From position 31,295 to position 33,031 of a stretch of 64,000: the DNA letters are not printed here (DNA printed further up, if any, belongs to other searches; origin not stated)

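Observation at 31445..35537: Three tandem, translationally coupled paralogues of large (430-480 aa) prepilin-like proteins, two sharing a conserved ~32-aa leader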

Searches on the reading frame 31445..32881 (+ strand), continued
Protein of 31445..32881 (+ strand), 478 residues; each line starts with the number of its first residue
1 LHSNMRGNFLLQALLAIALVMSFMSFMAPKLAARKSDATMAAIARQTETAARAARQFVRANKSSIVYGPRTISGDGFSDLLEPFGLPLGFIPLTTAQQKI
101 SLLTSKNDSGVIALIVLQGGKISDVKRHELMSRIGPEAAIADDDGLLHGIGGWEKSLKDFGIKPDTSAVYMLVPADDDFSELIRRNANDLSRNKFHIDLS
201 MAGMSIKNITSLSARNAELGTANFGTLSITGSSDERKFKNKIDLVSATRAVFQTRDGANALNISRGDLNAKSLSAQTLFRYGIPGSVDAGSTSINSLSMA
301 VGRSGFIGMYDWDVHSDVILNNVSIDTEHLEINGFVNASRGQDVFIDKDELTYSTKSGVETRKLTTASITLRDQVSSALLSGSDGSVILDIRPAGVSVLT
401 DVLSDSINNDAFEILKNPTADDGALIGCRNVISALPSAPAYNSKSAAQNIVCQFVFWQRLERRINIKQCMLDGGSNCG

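Call 33: find_encoding_contigs(protein=P0098, flank=10000, max_places=1)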
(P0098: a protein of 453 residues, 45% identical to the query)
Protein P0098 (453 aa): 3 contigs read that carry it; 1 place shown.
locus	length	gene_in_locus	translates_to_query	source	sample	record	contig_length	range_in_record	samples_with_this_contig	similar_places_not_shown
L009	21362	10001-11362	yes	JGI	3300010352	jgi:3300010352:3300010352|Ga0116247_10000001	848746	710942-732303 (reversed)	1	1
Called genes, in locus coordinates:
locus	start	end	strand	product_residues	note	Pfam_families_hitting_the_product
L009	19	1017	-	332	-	-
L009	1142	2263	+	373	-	-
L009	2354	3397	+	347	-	PF04613:LpxD, PF24894:Hexapep_GlmU (faint), PF25087:GMPPB_C (weak), PF00132:Hexapep (weak), PF25084:LbH_EIF2B (weak), PF14602:Hexapep_2 (faint), PF00132:Hexapep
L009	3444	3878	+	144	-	PF22817:ApeP-like, PF07977:FabA, PF22818:ApeI-like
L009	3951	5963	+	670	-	-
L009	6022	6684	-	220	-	PF03938:OmpH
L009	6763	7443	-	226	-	PF00691:OmpA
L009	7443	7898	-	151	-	-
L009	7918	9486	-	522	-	PF13177:DNA_pol3_delta2, PF13245:AAA_19 (faint), PF13604:AAA_30 (faint), PF00004:AAA, PF13401:AAA_22 (faint), PF22608:DNAX_ATPase_lid, PF12169:DNA_pol3_gamma3, PF12362:DUF3646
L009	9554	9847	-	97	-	-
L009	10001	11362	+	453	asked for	-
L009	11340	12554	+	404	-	-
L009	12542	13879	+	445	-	-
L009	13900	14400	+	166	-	-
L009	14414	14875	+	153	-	-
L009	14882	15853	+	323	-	PF00849:PseudoU_synth_2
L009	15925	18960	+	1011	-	-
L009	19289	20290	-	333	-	PF07719:TPR_2 (faint), PF00515:TPR_1 (faint), PF13371:TPR_9 (faint), PF13414:TPR_11 (faint), PF13181:TPR_8 (faint), PF13432:TPR_16 (faint), PF13424:TPR_12 (faint)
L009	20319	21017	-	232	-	PF01479:S4, PF00849:PseudoU_synth_2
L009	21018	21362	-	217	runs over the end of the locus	PF04452:Methyltrans_RNA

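Call 34: find_encoding_contigs(protein=P0137, flank=10000, max_places=1)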
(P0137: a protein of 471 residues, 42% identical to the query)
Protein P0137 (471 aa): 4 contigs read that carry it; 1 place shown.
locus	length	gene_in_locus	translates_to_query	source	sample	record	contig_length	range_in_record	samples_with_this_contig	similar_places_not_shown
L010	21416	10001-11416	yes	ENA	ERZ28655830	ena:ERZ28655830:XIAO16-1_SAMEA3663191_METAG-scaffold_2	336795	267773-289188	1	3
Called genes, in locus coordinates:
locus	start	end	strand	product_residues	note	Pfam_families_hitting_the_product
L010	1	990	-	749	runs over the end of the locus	PF02534:T4SS-DNA_transf, PF10412:TrwB_AAD_bind, PF12696:TraG-D_C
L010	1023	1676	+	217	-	PF04452:Methyltrans_RNA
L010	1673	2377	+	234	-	PF01479:S4 (weak), PF00849:PseudoU_synth_2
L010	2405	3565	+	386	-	PF13424:TPR_12 (faint), PF00515:TPR_1 (faint), PF07719:TPR_2 (faint), PF13181:TPR_8 (faint), PF13371:TPR_9 (faint), PF13432:TPR_16, PF10516:SHNi-TPR (faint), PF14559:TPR_19 (weak), +1 more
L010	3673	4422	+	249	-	PF00005:ABC_tran, PF02463:SMC_N (faint)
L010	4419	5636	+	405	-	PF12704:MacB_PCD, PF02687:FtsX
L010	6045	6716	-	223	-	PF03938:OmpH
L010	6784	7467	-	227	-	PF00691:OmpA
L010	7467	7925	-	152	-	-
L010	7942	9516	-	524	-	PF13177:DNA_pol3_delta2, PF13245:AAA_19 (faint), PF13604:AAA_30 (weak), PF00004:AAA, PF13401:AAA_22 (weak), PF22608:DNAX_ATPase_lid, PF12169:DNA_pol3_gamma3, PF12362:DUF3646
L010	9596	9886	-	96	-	-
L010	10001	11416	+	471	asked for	-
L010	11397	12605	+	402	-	-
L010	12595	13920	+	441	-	-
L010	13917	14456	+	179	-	-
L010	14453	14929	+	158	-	-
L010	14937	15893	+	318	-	PF00849:PseudoU_synth_2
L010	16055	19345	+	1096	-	-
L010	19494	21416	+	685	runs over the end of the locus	PF00912:Transgly, PF00905:Transpeptidase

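Call 35: find_related_loci(query=A2, collection=genome_contigs, flank=10000)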
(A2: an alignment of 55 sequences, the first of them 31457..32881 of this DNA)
Query A2 (474 aa) in genome_contigs; peptide patterns used: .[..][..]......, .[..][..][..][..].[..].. (x = any residue, [..] = any of these).
332 stretches matched a pattern; 276 encode a relative of the query (tblastn E <= 1e-3); the best 80 are kept; 79 distinct loci.
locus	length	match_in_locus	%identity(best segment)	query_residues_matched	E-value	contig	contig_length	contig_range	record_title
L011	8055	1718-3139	87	1-474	0e+0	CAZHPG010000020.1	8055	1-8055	MAG TPA_asm: uncultured Muribaculaceae bacterium isolate SRP220891_co1_206 genome assembly, contig: NODE_17624_length_80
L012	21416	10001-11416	66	2-473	0e+0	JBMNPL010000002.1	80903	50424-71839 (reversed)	MAG: Alphaproteobacteria bacterium isolate SBF912SR1HQ0037 scaffold_739_c1, whole genome shotgun sequence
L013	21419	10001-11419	68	2-474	0e+0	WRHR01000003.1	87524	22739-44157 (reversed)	MAG: Alphaproteobacteria bacterium isolate Nt197P3bin125 Ga0082212_10000204, whole genome shotgun sequence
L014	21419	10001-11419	66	2-474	0e+0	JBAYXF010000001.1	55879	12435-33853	MAG: Alphaproteobacteria bacterium isolate SO_2017_CLC_121 scaffold_455_c1_PH3_2017, whole genome shotgun sequence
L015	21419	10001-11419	63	2-473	0e+0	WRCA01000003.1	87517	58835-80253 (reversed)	MAG: Alphaproteobacteria bacterium isolate Lab288P3bin104 Ga0123353_10000144, whole genome shotgun sequence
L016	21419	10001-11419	65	2-474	0e+0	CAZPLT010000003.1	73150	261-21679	MAG TPA_asm: uncultured Muribaculaceae bacterium isolate SRP192927_co1_307 genome assembly, contig: NODE_383_length_7315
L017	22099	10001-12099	55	1-474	1e-161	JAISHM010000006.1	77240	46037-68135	MAG: Rickettsiales bacterium isolate Hm464_bin176 k119_1042632, whole genome shotgun sequence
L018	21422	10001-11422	91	1-474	0e+0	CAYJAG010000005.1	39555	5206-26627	MAG TPA_asm: uncultured Muribaculaceae bacterium isolate ERP122455_co3_13 genome assembly, contig: NODE_20_length_39555_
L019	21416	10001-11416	46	2-473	3e-140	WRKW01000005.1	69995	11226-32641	MAG: Alphaproteobacteria bacterium isolate Th196P3bin127 Ga0099364_10000440, whole genome shotgun sequence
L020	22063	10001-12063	47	2-474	3e-135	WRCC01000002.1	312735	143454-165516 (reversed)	MAG: Alphaproteobacteria bacterium isolate Lab288P3bin109 Ga0123353_10000004, whole genome shotgun sequence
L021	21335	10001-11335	45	3-473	6e-133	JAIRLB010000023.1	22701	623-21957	MAG: Rickettsiales bacterium isolate Cc175_bin31 k119_2748618, whole genome shotgun sequence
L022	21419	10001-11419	45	3-473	2e-132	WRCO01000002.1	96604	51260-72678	MAG: Alphaproteobacteria bacterium isolate Lab288P3bin136 Ga0123353_10000109, whole genome shotgun sequence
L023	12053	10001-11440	45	2-473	3e-129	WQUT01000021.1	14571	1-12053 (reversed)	MAG: Proteobacteria bacterium isolate Cu122P5bin52 JGI20166J26741_11017781, whole genome shotgun sequence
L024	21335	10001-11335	46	3-473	1e-127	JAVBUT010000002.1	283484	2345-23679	MAG: Alphaproteobacteria bacterium isolate EPI_MAG_00286 c_000010924762, whole genome shotgun sequence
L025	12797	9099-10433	44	3-473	3e-127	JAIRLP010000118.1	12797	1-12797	MAG: Rickettsiales bacterium isolate Cc175_bin55 k119_1421568, whole genome shotgun sequence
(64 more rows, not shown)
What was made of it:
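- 31445..32881 (+): A: PilV-like pilin-like protein (478 aa). Leader MHSNMRG, then mature N-terminus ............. with Gln at +5. The pilin domain covers about residues 1-220. Next comes a beta-rich middle, then a C-terminal domain with 4 invariant Cys. 276 GTDB species representatives carry a relative (call 35).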

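Call 37: predict_structure(alignment_id=A2)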
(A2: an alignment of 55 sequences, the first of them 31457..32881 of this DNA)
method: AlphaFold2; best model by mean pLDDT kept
length: 474 residues; sequences in the alignment: 55
mean_pLDDT: 62.8   pTM: 0.38
mean pLDDT of the five models: 62.8, 58.8, 56.9, 56.3, 54.8
residues with pLDDT >= 90: 34; 70-90: 175; 50-70: 82; < 50: 183
segments of 3 or more residues with pLDDT < 50: 1-3, 5-7, 175-186, 188-201, 227-237, 249-255, 267-293, 295-396
pLDDT, mean of each block of 10 residues (from residue 1): 47 57 59 79 88 86 87 89 87 90 87 85 82 85 80 86 87 49 45 44 53 59 52 46 53 50 50 38 45 45 37 27 29 35 37 37 36 41 34 53 88 84 89 78 85 87 83 68
secondary structure, 60 per line:
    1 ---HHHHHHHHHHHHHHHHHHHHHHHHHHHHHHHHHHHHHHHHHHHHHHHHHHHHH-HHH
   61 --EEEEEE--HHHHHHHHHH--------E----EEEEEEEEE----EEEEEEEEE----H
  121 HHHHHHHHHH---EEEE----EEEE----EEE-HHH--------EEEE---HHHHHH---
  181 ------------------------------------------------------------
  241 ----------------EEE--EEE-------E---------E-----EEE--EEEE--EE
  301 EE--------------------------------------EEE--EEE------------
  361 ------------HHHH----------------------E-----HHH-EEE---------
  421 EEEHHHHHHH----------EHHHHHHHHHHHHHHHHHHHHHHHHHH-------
elements in order: H4-56 E63-68 H71-80 E94-102 E107-115 H120-130 E134-137 E142-145 E150-152 E165-168 H172-177 E257-259 E262-264 E288-290 E293-296 E299-302 E341-343 E346-348 H373-376 E409-411 E421-423 H424-430 H442-467

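Call 40: fold_search(model_id=the predicted structure, library=pdb)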
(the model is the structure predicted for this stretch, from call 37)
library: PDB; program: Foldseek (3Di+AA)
matches with E <= 10: 167; with E <= 0.001: 0
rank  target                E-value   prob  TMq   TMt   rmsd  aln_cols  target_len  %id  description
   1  3gyp                  8.1e-01  0.03  0.07  0.11  13.1       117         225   11  Rtt106p (released 2009-12-08)
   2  9gcf_A                9.0e-01  0.04  0.08  0.05  14.7       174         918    9  HUMAN PI3KDELTA IN COMPLEX WITH ISOCUMARIN INHIBITOR CHF-6523 (released 2024-12-18)
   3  4xl8_A                1.8e+00  0.03  0.08  0.17  12.9       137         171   14  Crystal Structure of Human Adenovirus 52 Short Fiber Knob in Complex with 2-O-Methyl-5-N-Acetylneuraminic Acid (released 2015-01-21)
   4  1v0e_A                2.0e+00  0.02  0.11  0.09  20.4       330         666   11  Endosialidase of Bacteriophage K1F (released 2004-12-13)
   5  3exw_A                2.1e+00  0.03  0.05  0.10  10.1        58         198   17  Crystal structure of the human Adenovirus type 7 fiber knob (released 2008-11-25)
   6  7eyp_A                2.3e+00  0.02  0.07  0.21  11.9        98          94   11  Crystal structure of Pseudomonas aeruginosa ppnP (released 2022-02-09)
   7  3ju4                  2.3e+00  0.02  0.10  0.08  23.4       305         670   10  Crystal Structure Analysis of EndosialidaseNF at 0.98 A Resolution (released 2010-02-02)
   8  5n3d_A                2.4e+00  0.06  0.11  0.14  14.6       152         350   11  cAMP-dependent Protein Kinase A from Cricetulus griseus in complex with fragment like molecule 4-(trifluoromethyl)benz (released 2018-02-28)
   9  3gvj_A                2.4e+00  0.02  0.11  0.08  20.7       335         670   10  Crystal structure of an endo-neuraminidaseNF mutant (released 2010-03-02)
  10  3kk8                  2.7e+00  0.06  0.10  0.15   8.3        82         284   16  CaMKII Substrate Complex A (released 2010-02-09)
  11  5n1f                  2.7e+00  0.06  0.11  0.14  12.4       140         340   14  cAMP-dependent Protein Kinase A from Cricetulus griseus in complex with fragment like molecule N-quinolin-5-ylpyridine-3 (released 2018-02-28)
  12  5izj_B                2.7e+00  0.05  0.11  0.15  12.3       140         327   14  Complex of PKA with the bisubstrate protein kinase inhibitor ARC-1411 (released 2016-07-20)
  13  3agm_A                2.7e+00  0.05  0.11  0.14  12.3       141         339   15  Complex of PKA with the bisubstrate protein kinase inhibitor ARC-670 (released 2010-09-01)
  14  1qtt_MODEL_1_A        2.7e+00  0.04  0.09  0.25  12.1        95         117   17  SOLUTION STRUCTURE OF THE ONCOPROTEIN P13MTCP1 (released 2001-01-19)
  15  6jqr                  2.7e+00  0.04  0.08  0.12   7.7        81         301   16  Crystal structure of FLT3 in complex with gilteritinib (released 2019-11-20)
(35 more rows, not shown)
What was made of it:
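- Tried and rejected: The full-length A model against PDB gave nothing with E<=0.001, because the low-confidence middle swamps it (call 40).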

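Call 55: search_protein_families(library=pfam, proteins=[L009:13900-14400:+, L010:13938-14456:+, L020:14002-14502:+, L009:14414-14875:+, L010:14453-14929:+, L009:9554-9847:-, L013:9552-9842:-, L009:15925-18960:+], max_evalue=1)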
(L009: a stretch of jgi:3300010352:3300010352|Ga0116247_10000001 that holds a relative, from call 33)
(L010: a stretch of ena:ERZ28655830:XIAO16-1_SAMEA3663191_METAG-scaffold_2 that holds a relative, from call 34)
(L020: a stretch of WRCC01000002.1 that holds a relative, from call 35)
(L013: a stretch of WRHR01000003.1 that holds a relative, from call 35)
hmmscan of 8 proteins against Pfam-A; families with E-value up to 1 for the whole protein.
L009:13900-14400:+ (166 aa): 7 families
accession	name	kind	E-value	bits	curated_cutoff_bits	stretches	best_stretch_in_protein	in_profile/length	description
PF13717.11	Zn_ribbon_4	-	2.7e-05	24.4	30.3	1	1-32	1-36/36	zinc-ribbon domain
PF08592.16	Anthrone_oxy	-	0.0087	16.7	27.3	1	28-72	22-66/106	Anthrone oxygenase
PF08510.17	PIG-P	-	0.018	15.4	39.3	1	49-113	49-110/121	PIG-P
PF18705.7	DUF5643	-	0.023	15.1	34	1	104-165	39-96/115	Family of unknown function (DUF5643)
PF01667.23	Ribosomal_S27e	-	0.023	14.9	24.5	1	2-30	7-35/55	Ribosomal protein S27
PF09538.15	FYDLN_acid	-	0.11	13.7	23.9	1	2-38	9-43/105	Protein of unknown function (FYDLN_acid)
PF22282.1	CydS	-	0.21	11.9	25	1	40-62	2-24/31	CydS-like protein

L010:13938-14456:+ (172 aa): 7 families
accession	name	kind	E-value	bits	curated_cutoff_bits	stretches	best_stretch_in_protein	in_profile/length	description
PF13717.11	Zn_ribbon_4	-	2.6e-05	24.5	30.3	1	2-33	1-36/36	zinc-ribbon domain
PF11906.13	DUF3426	-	0.0038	17.8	27.7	1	93-166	65-134/147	Protein of unknown function (DUF3426)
PF01667.23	Ribosomal_S27e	-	0.019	15.1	24.5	1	2-31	6-35/55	Ribosomal protein S27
PF13408.12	Zn_ribbon_recom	-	0.1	13.5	25.3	1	20-36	3-19/58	Recombinase zinc beta ribbon domain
PF24442.1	DUF7561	-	0.21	12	27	0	3-22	3-22/65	Family of unknown function (DUF7561)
PF19913.5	WCOB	-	0.29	11.9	23.4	1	127-166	28-67/121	Wolframin C-terminal OB-fold domain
PF01096.23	Zn_ribbon_TFIIS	-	0.59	10.4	21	1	22-33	28-39/39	Transcription factor S-II (TFIIS)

L020:14002-14502:+ (166 aa): 7 families
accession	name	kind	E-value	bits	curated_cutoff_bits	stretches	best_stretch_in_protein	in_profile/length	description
PF13717.11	Zn_ribbon_4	-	0.0021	18.4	30.3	1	4-33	1-35/36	zinc-ribbon domain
PF11906.13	DUF3426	-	0.0043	17.6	27.7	1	73-156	49-125/147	Protein of unknown function (DUF3426)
PF10601.15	zf-LITAF-like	-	0.1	13.2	23.8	0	21-60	3-43/70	LITAF-like zinc ribbon domain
PF01155.25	HypA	-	0.11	13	28.9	1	3-35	68-98/112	Hydrogenase/urease nickel incorporation, metallochaperone, hypA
PF12760.12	Zn_ribbon_IS1595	-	0.11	12.9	25.4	1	6-31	19-45/46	Transposase zinc-ribbon domain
PF22191.2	IBR_1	-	0.11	12.8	27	1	7-33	5-31/47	IBR domain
PF06170.17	DUF983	-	0.4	11.5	22.6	1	23-61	8-47/85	Protein of unknown function (DUF983)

L009:14414-14875:+ (153 aa): 0 families

L010:14453-14929:+ (158 aa): 1 family
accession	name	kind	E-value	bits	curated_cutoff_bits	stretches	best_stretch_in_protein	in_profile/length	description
PF17660.6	BTRD1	-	0.2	12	23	1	40-59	2-21/50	Polyglycine hydrolase-like, structural repeat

L009:9554-9847:- (97 aa): 6 families
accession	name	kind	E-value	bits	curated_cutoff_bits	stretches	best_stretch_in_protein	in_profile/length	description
PF13763.11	DUF4167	-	0.00037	21.1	25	1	29-58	47-76/78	Domain of unknown function (DUF4167)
PF06012.17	DUF908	-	0.0031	17.4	34.7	1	14-94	55-132/358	Domain of Unknown Function (DUF908)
PF15665.10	FAM184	-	0.0067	16.5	32.7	1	13-88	58-133/211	Family with sequence similarity 184, A and B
PF19908.4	DUF6381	-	0.026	14.7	26.6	1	16-49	10-43/62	Family of unknown function (DUF6381)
PF04175.17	DUF406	-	0.046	14.7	25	1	1-50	19-68/91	Protein of unknown function (DUF406)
PF17664.6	HOATZ-like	-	0.52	10.3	25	0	14-87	80-162/168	Cilia- and flagella-associated protein HOATZ-like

L013:9552-9842:- (96 aa): 1 family
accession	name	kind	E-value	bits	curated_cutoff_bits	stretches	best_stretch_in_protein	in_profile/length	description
PF13763.11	DUF4167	-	0.0002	22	25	1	28-61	44-77/78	Domain of unknown function (DUF4167)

L009:15925-18960:+ (1011 aa): 0 families

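Call 95: search_solved_structures(query=A2, max_evalue=10)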
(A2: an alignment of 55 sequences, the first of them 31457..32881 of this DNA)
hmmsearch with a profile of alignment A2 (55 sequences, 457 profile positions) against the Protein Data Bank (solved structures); distinct sequences matched with E-value up to 10: 1.
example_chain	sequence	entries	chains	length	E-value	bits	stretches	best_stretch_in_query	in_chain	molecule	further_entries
4xsc_A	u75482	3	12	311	1.6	10.7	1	200-263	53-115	Thymidylate synthase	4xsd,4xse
